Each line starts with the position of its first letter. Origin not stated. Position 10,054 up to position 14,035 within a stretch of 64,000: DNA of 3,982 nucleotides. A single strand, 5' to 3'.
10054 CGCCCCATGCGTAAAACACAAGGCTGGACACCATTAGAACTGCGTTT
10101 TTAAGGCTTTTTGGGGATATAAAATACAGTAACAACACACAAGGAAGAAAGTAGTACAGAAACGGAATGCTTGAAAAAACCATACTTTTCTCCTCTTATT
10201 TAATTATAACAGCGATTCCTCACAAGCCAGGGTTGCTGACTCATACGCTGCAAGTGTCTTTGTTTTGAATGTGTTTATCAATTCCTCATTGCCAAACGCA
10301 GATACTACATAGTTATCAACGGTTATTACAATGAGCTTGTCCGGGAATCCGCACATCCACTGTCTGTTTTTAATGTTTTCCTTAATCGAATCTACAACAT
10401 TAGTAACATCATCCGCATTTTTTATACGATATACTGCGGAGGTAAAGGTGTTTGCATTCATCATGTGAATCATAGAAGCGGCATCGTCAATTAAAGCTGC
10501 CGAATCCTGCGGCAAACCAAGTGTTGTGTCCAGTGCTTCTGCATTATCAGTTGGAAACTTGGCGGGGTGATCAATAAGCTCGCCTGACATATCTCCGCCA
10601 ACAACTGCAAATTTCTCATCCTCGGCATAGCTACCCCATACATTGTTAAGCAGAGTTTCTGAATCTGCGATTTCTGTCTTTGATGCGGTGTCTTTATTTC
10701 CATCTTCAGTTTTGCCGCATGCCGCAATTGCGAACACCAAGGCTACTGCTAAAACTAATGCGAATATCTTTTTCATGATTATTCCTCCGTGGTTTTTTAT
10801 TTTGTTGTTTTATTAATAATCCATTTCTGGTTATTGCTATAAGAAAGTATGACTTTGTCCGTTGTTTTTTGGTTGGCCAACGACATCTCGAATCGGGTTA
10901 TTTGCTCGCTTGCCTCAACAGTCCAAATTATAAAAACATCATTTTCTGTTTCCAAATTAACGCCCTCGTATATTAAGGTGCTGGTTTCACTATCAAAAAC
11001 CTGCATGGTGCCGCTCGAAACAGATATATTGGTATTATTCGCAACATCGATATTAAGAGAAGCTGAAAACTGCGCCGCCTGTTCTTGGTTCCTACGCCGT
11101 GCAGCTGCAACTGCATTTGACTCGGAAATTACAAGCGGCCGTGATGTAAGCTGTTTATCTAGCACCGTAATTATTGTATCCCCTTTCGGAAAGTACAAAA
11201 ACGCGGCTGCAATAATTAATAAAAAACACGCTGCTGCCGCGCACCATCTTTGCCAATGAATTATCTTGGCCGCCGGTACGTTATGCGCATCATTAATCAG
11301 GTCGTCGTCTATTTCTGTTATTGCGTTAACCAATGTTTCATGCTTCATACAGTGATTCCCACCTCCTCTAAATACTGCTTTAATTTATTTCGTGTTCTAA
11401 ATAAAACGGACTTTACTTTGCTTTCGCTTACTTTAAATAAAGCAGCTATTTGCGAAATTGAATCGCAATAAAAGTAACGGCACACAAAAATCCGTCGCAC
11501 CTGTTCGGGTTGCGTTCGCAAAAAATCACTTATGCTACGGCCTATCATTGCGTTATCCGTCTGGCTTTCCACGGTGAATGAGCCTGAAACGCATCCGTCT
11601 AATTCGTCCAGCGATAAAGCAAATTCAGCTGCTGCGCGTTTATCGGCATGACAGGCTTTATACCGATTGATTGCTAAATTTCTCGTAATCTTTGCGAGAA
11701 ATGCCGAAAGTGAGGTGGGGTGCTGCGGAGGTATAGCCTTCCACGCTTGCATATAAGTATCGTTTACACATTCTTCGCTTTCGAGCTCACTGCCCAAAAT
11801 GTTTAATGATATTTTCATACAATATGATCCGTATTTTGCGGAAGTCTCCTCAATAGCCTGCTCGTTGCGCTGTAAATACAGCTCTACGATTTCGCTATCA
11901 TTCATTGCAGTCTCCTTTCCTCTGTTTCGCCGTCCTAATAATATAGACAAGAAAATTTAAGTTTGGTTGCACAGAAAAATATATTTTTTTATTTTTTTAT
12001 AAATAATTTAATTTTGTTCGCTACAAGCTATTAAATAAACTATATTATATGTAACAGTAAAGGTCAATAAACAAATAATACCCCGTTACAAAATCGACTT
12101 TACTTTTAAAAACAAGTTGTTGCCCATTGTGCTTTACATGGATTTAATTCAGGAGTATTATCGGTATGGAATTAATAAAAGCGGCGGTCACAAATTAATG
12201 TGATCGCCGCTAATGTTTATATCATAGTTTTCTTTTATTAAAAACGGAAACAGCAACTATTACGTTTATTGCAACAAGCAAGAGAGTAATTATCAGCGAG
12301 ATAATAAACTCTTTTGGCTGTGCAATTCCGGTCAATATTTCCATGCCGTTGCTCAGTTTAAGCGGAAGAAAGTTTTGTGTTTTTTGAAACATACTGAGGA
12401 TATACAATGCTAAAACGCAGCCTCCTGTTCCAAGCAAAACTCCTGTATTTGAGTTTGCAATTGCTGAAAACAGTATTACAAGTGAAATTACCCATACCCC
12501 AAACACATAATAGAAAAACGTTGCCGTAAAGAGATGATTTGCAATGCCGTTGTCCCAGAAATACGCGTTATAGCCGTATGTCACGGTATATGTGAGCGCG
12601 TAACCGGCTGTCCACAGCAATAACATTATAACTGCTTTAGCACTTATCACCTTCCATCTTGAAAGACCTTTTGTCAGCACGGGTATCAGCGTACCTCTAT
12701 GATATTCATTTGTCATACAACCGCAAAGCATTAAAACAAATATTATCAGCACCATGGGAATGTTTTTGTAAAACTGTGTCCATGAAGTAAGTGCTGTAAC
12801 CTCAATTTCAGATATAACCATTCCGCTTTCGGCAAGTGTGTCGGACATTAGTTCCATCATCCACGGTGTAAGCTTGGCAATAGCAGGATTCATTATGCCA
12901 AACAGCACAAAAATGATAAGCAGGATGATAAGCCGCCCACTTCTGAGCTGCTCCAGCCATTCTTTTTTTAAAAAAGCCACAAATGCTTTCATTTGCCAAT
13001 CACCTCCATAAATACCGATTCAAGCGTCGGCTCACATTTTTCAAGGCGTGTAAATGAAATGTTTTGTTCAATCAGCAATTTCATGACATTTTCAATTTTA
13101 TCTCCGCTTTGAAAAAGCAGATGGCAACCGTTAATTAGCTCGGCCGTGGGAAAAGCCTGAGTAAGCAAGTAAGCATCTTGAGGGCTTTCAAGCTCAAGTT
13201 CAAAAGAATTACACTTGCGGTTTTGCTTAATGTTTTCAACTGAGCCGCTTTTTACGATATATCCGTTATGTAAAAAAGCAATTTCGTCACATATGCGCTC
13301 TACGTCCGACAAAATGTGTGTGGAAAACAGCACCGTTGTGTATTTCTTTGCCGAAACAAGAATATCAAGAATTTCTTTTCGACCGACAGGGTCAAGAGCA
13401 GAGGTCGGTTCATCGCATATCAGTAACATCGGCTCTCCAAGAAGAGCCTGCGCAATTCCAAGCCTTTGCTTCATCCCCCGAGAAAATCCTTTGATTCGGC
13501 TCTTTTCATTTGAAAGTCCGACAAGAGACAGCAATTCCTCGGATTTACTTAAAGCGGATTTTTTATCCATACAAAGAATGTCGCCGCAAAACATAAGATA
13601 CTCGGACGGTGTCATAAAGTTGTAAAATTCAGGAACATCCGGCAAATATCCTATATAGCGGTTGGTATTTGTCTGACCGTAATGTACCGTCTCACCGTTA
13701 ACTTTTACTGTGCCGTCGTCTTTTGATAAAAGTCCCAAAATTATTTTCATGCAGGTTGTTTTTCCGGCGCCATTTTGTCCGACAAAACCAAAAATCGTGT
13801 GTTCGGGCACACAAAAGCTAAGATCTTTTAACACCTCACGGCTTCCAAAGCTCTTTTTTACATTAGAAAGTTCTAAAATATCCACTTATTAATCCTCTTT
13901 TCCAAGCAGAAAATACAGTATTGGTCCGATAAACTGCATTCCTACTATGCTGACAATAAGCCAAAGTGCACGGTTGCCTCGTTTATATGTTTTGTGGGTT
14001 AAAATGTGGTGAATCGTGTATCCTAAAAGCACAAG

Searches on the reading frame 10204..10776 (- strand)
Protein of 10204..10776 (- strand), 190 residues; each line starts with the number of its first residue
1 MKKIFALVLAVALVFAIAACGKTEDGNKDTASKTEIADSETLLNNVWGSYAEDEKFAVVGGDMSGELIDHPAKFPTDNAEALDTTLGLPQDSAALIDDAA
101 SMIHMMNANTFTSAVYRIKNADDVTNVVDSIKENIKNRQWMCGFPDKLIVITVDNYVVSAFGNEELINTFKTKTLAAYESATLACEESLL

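Call 49: search_protein_families(library=pfam, proteins=[window:10204-10776:-], max_evalue=0.001)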
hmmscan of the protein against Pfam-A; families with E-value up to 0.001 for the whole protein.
window:10204-10776:- (190 aa): 0 families

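Call 60: search_protein_families(library=ncbifam, proteins=[window:10204-10776:-], max_evalue=0.01)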
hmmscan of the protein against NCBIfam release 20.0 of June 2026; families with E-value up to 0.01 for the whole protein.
window:10204-10776:- (190 aa): 5 families
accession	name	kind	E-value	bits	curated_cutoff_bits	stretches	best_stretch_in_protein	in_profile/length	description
NF050142.1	PG1828_fam_lipo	equivalog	0.00044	20.9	50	1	1-39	1-43/59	PG1828 family lipoprotein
NF058647.1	lipo_LytA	equivalog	0.00086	19.5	110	1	1-41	1-40/107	acidic lipoprotein LytA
NF047879.1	catechol_SstD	exception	0.0013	17.8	450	1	1-47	1-46/343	ferrated catecholamine ABC transporter substrate-binding lipoprotein SstD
NF047847.2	SS_mature_LptM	equivalog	0.0033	17.5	27.7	1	1-21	1-21/31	LPS translocon maturation chaperone LptM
NF047408.1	SA0632_fam_LP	equivalog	0.0088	15.7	70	0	1-25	1-23/68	SA0632 family lipoprotein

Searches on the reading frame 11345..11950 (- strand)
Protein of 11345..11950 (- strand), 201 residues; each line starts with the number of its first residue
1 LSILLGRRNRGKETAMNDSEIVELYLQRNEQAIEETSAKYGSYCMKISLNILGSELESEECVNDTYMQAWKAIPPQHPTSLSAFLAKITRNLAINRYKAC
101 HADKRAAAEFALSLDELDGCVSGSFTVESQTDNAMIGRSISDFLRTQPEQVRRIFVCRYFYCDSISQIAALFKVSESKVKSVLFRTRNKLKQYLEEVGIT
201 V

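Call 49: search_protein_families(library=pfam, proteins=[window:11345-11950:-], max_evalue=0.001)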
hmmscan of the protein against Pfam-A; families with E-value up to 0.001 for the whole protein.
window:11345-11950:- (201 aa): 4 families
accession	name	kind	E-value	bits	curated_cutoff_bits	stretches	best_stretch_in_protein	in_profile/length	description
PF04542.20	Sigma70_r2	-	7.9e-09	35.6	24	1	45-98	10-66/71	Sigma-70 region 2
PF08281.18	Sigma70_r4_2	-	8.8e-07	28.9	25.7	1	148-190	12-54/54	Sigma-70, region 4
PF04545.22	Sigma70_r4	-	1.8e-06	27.8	24.1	1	148-192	6-50/50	Sigma-70, region 4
PF07638.17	Sigma70_ECF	-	2.7e-05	24.6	21.1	1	56-194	47-183/185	ECF sigma factor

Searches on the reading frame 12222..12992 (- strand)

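Call 49: search_protein_families(library=pfam, proteins=[window:12222-12992:-], max_evalue=0.001)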
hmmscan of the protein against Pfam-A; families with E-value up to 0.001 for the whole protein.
window:12222-12992:- (256 aa): 1 family
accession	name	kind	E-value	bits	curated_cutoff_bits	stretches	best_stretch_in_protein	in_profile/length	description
PF12679.13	ABC2_membrane_2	-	1.4e-13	51.2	27.2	1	7-201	3-200/283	ABC-2 family transporter protein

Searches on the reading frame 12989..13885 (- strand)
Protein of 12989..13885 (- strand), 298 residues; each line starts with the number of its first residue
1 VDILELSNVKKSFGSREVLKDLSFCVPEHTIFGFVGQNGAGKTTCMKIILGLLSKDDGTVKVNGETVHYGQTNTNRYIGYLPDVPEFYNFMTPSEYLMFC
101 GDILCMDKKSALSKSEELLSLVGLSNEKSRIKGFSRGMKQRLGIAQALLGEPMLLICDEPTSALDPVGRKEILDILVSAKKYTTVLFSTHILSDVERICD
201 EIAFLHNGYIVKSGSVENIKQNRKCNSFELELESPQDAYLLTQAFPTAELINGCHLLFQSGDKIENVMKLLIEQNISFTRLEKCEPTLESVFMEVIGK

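Call 49: search_protein_families(library=pfam, proteins=[window:12989-13885:-], max_evalue=0.001)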
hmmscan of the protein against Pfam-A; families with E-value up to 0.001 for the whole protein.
window:12989-13885:- (298 aa): 3 families
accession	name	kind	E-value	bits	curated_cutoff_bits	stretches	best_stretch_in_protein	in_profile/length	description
PF00005.33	ABC_tran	-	7.1e-28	98.3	25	1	19-162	1-137/137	ABC transporter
PF13304.12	AAA_21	-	7.7e-09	36.5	27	1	133-191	237-299/304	AAA domain, putative AbiEii toxin, Type IV TA system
PF13732.12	DrrA1-3_C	-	3.9e-05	24.7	27.4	1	214-295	1-80/81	ATP-binding protein DrrA1-3-like, C-terminal domain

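Call 55: find_encoding_contigs(protein=window:12989-13885:-, flank=3000, max_places=3)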
Protein window:12989-13885:- (298 aa): no gene with exactly this product is on record in the collection.
